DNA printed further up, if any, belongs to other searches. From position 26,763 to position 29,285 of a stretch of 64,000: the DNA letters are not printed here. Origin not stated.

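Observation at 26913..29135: Very large (about 740 aa) pilin-like protein with an archaeal class III signal peptide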

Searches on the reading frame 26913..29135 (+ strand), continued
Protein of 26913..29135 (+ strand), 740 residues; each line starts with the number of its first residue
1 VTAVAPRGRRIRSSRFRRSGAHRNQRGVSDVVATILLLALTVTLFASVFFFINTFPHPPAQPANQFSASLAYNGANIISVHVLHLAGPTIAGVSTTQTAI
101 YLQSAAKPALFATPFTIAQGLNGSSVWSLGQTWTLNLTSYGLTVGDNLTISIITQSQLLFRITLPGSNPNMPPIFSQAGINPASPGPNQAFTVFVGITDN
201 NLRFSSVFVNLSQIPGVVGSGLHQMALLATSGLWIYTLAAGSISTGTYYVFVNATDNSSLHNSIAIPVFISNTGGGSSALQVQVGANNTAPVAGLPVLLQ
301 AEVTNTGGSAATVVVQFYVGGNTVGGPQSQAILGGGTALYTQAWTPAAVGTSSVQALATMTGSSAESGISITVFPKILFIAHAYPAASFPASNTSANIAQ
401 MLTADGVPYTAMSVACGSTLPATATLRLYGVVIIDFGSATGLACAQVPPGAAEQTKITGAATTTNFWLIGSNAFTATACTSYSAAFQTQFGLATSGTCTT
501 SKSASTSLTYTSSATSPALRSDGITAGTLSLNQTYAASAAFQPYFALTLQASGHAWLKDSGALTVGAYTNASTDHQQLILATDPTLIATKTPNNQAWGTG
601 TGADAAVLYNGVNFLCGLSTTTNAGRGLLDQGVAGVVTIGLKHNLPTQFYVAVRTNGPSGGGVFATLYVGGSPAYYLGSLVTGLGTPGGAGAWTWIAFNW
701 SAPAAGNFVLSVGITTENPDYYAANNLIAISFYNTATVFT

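Call 33: fold_search(model_id=the predicted structure, library=pdb)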
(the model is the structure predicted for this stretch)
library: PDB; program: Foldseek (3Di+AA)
matches with E <= 10: 1788; with E <= 0.001: 425
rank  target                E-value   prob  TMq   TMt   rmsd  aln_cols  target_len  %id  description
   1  8wa2_F                3.6e-12  1.00  0.13  0.08  24.3       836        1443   11  cryo-EM structure of native mastigonemes isolated from Chlamydomonas reinhardtii at 3.0 angstrom resolution (released 2024-04-10)
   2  9b4h_A                1.4e-11  1.00  0.13  0.07  23.3       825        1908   11  Chlamydomonas reinhardtii mastigoneme filament (released 2024-04-10)
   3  8wa2_E                1.0e-10  1.00  0.13  0.08  24.2       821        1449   10  cryo-EM structure of native mastigonemes isolated from Chlamydomonas reinhardtii at 3.0 angstrom resolution (released 2024-04-10)
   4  8ayh_B                2.1e-10  1.00  0.13  0.11  30.0       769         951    9  Structure of Complement C5 in Complex with small molecule inhibitor and CVF (released 2022-12-21)
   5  7som_D                2.1e-10  1.00  0.13  0.07  34.3       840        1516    9  Ciliary C2 central pair apparatus isolated from Chlamydomonas reinhardtii (released 2022-04-13)
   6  9u62_E                2.2e-10  1.00  0.13  0.08  29.7       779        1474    8  AP pathways C3 convertase C3bBbP and C3 complex (released 2026-01-14)
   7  9fx2                  5.8e-10  1.00  0.15  0.10  29.8       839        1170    9  Structure of methylamine activated CD109 (released 2025-03-19)
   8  7q1y_A                1.5e-09  1.00  0.14  0.09  31.8       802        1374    9  X-ray structure of human A2ML1 (released 2022-04-20)
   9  7q61_A                2.2e-09  1.00  0.15  0.11  28.6       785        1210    9  Structure of TEV conjugated A2ML1 (A2ML1-TC) (released 2022-04-20)
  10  9ijj_h                2.5e-09  1.00  0.11  0.07  35.9       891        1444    8  In situ structure of the central apparatus in mouse sperm axoneme. (released 2025-06-04)
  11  7q62_B                3.2e-09  1.00  0.15  0.13  30.6       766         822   10  Structure of TEV cleaved A2ML1 dimer (A2ML1-TT dimer) (released 2022-04-20)
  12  4u48                  3.4e-09  1.00  0.12  0.06  29.7       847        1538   10  Crystal structure of Salmonella alpha-2-macroglobulin (released 2014-09-17)
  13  6h03_A                4.0e-09  1.00  0.15  0.10  28.4       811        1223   10  OPEN CONFORMATION OF THE MEMBRANE ATTACK COMPLEX (released 2018-12-19)
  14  7von                  4.7e-09  1.00  0.15  0.09  32.5       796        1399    9  Native alpha-2-macroglobulin monomer (released 2022-11-16)
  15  7q62_A                4.7e-09  1.00  0.14  0.10  29.6       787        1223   10  Structure of TEV cleaved A2ML1 dimer (A2ML1-TT dimer) (released 2022-04-20)
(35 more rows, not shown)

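Call 36: search_solved_structures(query=A2, max_evalue=1)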
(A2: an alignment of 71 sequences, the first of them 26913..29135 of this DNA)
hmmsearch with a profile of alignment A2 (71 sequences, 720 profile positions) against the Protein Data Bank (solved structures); distinct sequences matched with E-value up to 1: 10.
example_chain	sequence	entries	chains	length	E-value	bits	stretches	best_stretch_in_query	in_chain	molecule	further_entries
8fj5_A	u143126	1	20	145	0.002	19.8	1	8-82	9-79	Pilin_N domain-containing protein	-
2kl6_A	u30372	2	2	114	0.0045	18.6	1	278-358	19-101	Uncharacterized protein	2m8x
3idu_A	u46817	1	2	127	0.014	17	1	278-357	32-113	Uncharacterized protein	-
9myg_A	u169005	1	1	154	0.069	14.6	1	7-36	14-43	Archaeal Type IV pilin N-terminal domain-containing protein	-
8gi2_A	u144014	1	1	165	0.11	13.9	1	7-36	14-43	Natrinema pilin, PilA2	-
2zsg_A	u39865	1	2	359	0.32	12.5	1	376-430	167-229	Aminopeptidase P, putative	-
7xh2_A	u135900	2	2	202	0.37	12.2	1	468-573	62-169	Uncharacterized protein sfcH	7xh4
2kut_A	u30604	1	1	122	0.53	11.7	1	268-330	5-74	Uncharacterized protein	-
2x1d_A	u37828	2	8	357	0.56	11.7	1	486-568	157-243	ACYL-COENZYME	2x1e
2x1c_A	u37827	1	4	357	0.57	11.6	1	486-568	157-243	ACYL-COENZYME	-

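Call 37: find_encoding_contigs(protein=P0100, flank=10000, max_places=1)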
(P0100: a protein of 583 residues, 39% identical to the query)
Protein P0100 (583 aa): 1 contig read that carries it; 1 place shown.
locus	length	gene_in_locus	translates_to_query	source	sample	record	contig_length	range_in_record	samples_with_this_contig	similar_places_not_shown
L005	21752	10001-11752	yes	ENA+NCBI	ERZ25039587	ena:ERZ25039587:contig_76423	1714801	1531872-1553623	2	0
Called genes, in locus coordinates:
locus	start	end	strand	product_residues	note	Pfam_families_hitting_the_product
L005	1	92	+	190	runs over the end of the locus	PF00013:KH_1 (weak), PF21800:KH_KRR1_2nd, PF22891:KH_PNO1_2nd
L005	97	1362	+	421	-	PF01896:DNA_primase_S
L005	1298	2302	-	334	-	PF01557:FAA_hydrolase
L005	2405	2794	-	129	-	-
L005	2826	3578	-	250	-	PF01872:RibD_C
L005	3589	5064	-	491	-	PF07837:FTCD_N, PF02971:FTCD, PF04961:FTCD_C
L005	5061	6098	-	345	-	PF00752:XPG_N, PF00867:XPG_I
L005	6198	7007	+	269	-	PF09754:PAC2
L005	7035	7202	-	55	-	-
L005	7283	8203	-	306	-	PF00091:Tubulin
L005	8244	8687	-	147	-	-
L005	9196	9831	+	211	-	PF07790:Pilin_N (weak)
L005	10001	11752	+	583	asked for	PF07790:Pilin_N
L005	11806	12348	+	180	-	PF01835:MG2 (faint)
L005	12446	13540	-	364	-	-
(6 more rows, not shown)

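Call 38: find_encoding_contigs(protein=P0106, flank=10000, max_places=1)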
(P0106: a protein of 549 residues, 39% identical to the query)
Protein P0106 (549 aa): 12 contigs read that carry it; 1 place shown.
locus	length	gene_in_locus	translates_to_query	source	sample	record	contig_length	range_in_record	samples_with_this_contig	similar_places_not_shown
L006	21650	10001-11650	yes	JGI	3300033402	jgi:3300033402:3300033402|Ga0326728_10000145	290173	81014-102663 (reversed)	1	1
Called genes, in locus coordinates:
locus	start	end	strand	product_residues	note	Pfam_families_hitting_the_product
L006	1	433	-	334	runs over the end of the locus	PF01557:FAA_hydrolase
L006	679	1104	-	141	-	-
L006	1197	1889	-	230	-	PF01872:RibD_C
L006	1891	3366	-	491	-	PF07837:FTCD_N, PF02971:FTCD, PF04961:FTCD_C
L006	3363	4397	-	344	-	PF00752:XPG_N, PF00867:XPG_I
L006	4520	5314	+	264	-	PF09754:PAC2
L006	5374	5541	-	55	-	-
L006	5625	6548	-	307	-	PF00091:Tubulin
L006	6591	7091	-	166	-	-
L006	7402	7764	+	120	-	-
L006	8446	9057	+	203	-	PF07790:Pilin_N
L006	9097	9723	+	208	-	PF07790:Pilin_N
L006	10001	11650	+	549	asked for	PF07790:Pilin_N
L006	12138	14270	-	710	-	PF10282:Lactonase (faint), PF22494:choice_anch_I (faint), PF25174:Beta-prop_THOC3 (faint), PF08450:SGL (faint), PF21783:YNCE (weak)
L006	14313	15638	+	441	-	PF01676:Metalloenzyme, PF10143:PhosphMutase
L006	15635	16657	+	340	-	PF18093:Trm5_N (weak), PF25133:TYW2_N_2, PF02475:TRM5-TYW2_MTfase, PF05175:MTS (weak), PF13649:Methyltransf_25 (weak)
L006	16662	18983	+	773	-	PF01326:PPDK_N, PF00391:PEP-utilizers, PF02896:PEP-utilizers_C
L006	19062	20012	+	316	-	-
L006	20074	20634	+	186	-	-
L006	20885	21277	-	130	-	PF01597:GCV_H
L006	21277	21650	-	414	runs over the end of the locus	PF05221:AdoHcyase, PF00670:AdoHcyase_NAD, PF02826:2-Hacid_dh_C (weak), PF07991:KARI_N (weak)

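Call 39: find_encoding_contigs(protein=P0095, flank=10000, max_places=1)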
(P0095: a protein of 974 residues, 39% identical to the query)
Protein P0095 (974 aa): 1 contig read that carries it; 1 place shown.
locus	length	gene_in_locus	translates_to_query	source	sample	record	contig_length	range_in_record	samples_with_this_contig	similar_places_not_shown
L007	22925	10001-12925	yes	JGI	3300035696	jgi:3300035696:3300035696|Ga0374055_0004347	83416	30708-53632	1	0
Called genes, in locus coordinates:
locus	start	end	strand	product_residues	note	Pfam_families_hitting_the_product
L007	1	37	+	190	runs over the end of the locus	PF00013:KH_1, PF22675:KH-I_KHDC4-BBP (faint), PF21800:KH_KRR1_2nd (weak), PF22891:KH_PNO1_2nd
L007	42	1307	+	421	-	PF01896:DNA_primase_S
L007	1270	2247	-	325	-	PF01557:FAA_hydrolase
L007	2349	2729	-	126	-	-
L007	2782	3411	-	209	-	PF01872:RibD_C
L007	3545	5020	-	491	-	PF07837:FTCD_N, PF02971:FTCD, PF04961:FTCD_C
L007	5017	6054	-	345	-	PF00752:XPG_N, PF00867:XPG_I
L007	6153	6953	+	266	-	PF09754:PAC2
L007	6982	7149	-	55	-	-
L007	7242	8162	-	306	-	PF00091:Tubulin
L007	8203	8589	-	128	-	-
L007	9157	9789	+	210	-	PF07790:Pilin_N (weak)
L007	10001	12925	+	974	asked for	PF07790:Pilin_N, PF01835:MG2 (faint)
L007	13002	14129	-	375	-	-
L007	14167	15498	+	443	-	PF01676:Metalloenzyme, PF10143:PhosphMutase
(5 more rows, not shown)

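Call 58: find_related_loci(query=A2, collection=genome_contigs, flank=6000)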
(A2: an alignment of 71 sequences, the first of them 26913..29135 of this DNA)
Query A2 (740 aa) in genome_contigs; peptide patterns used: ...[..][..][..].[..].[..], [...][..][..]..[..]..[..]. (x = any residue, [..] = any of these).
170 stretches matched a pattern; 35 encode a relative of the query (tblastn E <= 1e-3); 35 distinct loci.
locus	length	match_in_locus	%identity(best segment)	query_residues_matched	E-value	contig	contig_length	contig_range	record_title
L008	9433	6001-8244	70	1-740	0e+0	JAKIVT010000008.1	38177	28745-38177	MAG: Thermoplasmata archaeon isolate AcS13-54 AcS13-54_8, whole genome shotgun sequence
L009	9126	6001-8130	70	26-734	0e+0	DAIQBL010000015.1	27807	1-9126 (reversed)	MAG TPA_asm: Thermoplasmatota archaeon isolate CTOTU28672 NODE_774_length_27807_cov_6.119919, whole genome shotgun seque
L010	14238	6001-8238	69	1-740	0e+0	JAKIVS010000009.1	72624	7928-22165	MAG: Thermoplasmata archaeon isolate AcS1-3 NODE_504_length_72624_cov_12.827667, whole genome shotgun sequence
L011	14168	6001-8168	67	22-740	0e+0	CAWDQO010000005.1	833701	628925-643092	MAG: uncultured Thermoplasmata archaeon isolate MFD03399.bin.2.1 genome assembly, contig: contig_5598, whole genome shot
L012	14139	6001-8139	46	15-740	2e-164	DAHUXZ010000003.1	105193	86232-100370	MAG TPA_asm: Thermoplasmata archaeon isolate clean1967 NODE_3_length_105193_cov_5.324375, whole genome shotgun sequence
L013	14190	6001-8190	45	8-740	1e-160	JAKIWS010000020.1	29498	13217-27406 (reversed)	MAG: Thermoplasmata archaeon isolate SubAcS15-120 SubAcS15-120_20, whole genome shotgun sequence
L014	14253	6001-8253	43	6-740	3e-158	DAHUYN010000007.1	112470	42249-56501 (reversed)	MAG TPA_asm: Thermoplasmata archaeon isolate clean271 NODE_7_length_112470_cov_8.119554, whole genome shotgun sequence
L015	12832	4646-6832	46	6-739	2e-156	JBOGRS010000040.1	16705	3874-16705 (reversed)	MAG: Thermoplasmata archaeon isolate SE1505_metabat2.bin.34 NODE_429_length_16705_cov_1.870491, whole genome shotgun seq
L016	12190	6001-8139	45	5-712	4e-156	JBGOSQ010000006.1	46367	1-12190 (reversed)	MAG: Thermoplasmata archaeon isolate OBJ_0618_7090110_183 k141_11862678_length_46367_cov_19.4256, whole genome shotgun s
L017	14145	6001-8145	44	22-740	5e-154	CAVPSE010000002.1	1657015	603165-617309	MAG: uncultured Thermoplasmata archaeon isolate MFD00008.bin.2.157 genome assembly, contig: contig_39751, whole genome s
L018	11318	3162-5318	44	9-739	7e-153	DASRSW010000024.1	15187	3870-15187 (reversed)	MAG TPA_asm: Thermoplasmata archaeon isolate SMAG_U6346 k141_208588, whole genome shotgun sequence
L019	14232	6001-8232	45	6-739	1e-151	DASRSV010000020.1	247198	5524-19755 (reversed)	MAG TPA_asm: Thermoplasmata archaeon isolate SMAG_U6321 k141_642692, whole genome shotgun sequence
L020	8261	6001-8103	44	28-739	3e-150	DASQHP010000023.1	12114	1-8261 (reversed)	MAG TPA_asm: Thermoplasmata archaeon isolate SMAG_U11836 k141_801558, whole genome shotgun sequence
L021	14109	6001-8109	43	27-739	4e-149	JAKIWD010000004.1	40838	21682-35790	MAG: Thermoplasmata archaeon isolate AcS4-93 k141_2490303_length_40838_cov_15.0000, whole genome shotgun sequence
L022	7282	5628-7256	47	10-547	8e-131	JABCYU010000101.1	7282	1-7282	MAG: Methanobacteriota archaeon isolate Inc-BW-H-2-M_MAG52 Ga0210384_10016336, whole genome shotgun sequence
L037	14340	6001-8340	28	9-737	9e-47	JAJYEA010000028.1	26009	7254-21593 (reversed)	MAG: Thermoplasmata archaeon isolate DBS1-1.bin134 NODE_2974_length_26009_cov_1.849046, whole genome shotgun sequence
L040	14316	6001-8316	27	7-734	4e-32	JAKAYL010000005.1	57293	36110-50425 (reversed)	MAG: Thermoplasmata archaeon isolate YS4.bin60 NODE_276_length_57293_cov_8.899976, whole genome shotgun sequence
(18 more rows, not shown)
